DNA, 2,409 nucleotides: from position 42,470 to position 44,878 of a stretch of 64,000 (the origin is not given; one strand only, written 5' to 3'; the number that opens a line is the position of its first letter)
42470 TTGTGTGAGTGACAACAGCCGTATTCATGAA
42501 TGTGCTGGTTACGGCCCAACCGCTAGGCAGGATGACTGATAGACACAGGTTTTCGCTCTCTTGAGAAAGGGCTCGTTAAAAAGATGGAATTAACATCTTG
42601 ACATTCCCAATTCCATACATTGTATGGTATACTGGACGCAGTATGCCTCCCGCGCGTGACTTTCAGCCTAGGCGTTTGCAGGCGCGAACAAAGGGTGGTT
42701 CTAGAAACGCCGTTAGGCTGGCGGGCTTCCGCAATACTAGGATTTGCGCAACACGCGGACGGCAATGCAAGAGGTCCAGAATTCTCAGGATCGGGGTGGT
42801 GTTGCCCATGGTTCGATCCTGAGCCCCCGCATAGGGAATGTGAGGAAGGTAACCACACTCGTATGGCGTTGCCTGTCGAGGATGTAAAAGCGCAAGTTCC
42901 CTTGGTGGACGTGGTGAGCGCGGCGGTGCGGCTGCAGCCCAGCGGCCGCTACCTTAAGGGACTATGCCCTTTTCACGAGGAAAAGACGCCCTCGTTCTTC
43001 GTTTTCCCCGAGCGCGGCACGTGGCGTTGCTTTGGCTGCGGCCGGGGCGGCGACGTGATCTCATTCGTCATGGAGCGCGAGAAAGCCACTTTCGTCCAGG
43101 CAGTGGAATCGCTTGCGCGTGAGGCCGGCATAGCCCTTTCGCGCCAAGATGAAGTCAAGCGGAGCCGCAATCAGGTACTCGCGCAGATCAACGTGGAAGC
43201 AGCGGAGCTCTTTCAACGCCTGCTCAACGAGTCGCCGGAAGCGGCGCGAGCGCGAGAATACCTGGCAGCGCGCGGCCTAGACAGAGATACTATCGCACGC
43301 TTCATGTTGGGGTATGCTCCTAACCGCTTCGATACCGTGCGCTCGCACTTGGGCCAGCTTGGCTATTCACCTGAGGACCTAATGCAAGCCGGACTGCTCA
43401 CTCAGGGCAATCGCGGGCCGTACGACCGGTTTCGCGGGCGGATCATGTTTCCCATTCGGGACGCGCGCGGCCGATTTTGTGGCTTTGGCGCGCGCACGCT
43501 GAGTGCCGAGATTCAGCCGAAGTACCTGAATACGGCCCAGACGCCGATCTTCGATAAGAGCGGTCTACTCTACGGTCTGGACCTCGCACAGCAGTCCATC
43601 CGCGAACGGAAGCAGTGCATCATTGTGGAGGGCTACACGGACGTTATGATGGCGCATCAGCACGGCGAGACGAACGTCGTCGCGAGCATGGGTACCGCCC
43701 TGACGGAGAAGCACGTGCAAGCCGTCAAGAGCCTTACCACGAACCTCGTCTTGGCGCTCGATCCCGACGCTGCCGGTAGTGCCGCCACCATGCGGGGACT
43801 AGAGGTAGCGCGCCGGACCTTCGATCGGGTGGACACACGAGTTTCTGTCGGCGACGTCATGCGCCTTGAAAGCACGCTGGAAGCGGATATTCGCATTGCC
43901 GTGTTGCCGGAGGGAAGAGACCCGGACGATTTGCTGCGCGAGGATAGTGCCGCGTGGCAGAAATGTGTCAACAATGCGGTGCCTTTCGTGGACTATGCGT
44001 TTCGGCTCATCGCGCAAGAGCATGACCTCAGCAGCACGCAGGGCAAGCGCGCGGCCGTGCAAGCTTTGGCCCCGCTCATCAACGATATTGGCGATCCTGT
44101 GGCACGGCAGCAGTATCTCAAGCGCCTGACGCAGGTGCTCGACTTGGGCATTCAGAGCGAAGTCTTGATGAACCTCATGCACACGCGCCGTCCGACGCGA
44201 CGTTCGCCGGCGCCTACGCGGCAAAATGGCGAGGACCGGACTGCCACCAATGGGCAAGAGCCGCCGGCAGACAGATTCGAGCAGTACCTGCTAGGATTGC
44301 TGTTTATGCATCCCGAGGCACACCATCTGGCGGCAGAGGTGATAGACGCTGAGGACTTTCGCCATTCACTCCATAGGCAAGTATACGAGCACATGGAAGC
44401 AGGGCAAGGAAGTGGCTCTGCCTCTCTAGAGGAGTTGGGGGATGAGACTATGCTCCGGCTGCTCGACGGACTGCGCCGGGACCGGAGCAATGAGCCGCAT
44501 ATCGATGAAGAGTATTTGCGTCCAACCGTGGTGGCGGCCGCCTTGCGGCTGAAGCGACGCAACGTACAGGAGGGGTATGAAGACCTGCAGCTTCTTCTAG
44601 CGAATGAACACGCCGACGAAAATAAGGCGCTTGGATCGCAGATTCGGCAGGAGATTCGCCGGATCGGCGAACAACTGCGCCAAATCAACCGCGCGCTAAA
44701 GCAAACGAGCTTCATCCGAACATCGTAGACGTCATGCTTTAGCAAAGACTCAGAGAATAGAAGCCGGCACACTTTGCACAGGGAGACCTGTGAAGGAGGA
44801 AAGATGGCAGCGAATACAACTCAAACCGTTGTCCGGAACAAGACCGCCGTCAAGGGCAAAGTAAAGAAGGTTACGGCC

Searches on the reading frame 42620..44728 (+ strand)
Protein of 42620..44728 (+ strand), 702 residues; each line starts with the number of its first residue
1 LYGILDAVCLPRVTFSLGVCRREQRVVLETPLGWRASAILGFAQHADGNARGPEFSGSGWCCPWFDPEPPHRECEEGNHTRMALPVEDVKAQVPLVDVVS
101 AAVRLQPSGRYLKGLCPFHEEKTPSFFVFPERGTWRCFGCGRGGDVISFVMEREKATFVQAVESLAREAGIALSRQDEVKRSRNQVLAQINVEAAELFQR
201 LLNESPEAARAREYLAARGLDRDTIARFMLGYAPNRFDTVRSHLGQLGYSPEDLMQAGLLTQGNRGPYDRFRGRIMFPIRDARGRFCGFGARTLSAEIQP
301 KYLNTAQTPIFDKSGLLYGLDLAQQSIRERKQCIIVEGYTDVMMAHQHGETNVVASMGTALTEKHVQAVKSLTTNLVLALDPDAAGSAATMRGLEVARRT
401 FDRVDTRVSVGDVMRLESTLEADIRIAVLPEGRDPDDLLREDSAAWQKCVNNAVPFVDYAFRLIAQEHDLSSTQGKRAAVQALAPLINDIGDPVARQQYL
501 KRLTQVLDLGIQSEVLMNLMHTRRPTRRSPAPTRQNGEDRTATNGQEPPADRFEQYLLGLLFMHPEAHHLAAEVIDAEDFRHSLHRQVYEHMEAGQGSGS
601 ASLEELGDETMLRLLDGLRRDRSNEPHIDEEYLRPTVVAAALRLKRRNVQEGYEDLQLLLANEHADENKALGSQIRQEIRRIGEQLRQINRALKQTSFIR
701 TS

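Call 18: search_protein_families(library=pfam, proteins=[window:42620-44728:+])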
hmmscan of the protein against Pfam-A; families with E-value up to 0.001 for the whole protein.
window:42620-44728:+ (702 aa): 8 families
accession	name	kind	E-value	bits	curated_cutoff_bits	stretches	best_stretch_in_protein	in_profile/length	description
PF08275.17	DNAG_N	-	6.6e-38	130.1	26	1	198-323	2-127/128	DNA primase catalytic core, N-terminal domain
PF01807.25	Zn_ribbon_DnaG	-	2.5e-30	104.6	24.9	1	86-176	6-96/98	CHC2 zinc finger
PF13155.12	Toprim_2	-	7.6e-16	58.7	22.1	1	334-399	1-69/88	Toprim-like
PF13662.12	Toprim_4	-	1e-14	54.9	25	1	332-395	2-72/85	Toprim domain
PF10410.14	DnaB_bind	-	1.8e-12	47.8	20.6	1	458-510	2-54/56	DnaB-helicase binding domain of primase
PF01751.28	Toprim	-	9.9e-12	45.3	23.1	1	334-399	3-82/96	Toprim domain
PF00772.26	DnaB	-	1.4e-05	25.5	23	1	552-594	7-49/103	DnaB-like helicase N terminal domain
PF13362.12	Toprim_3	-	4.2e-05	24.4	27.2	1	333-443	2-93/95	Toprim domain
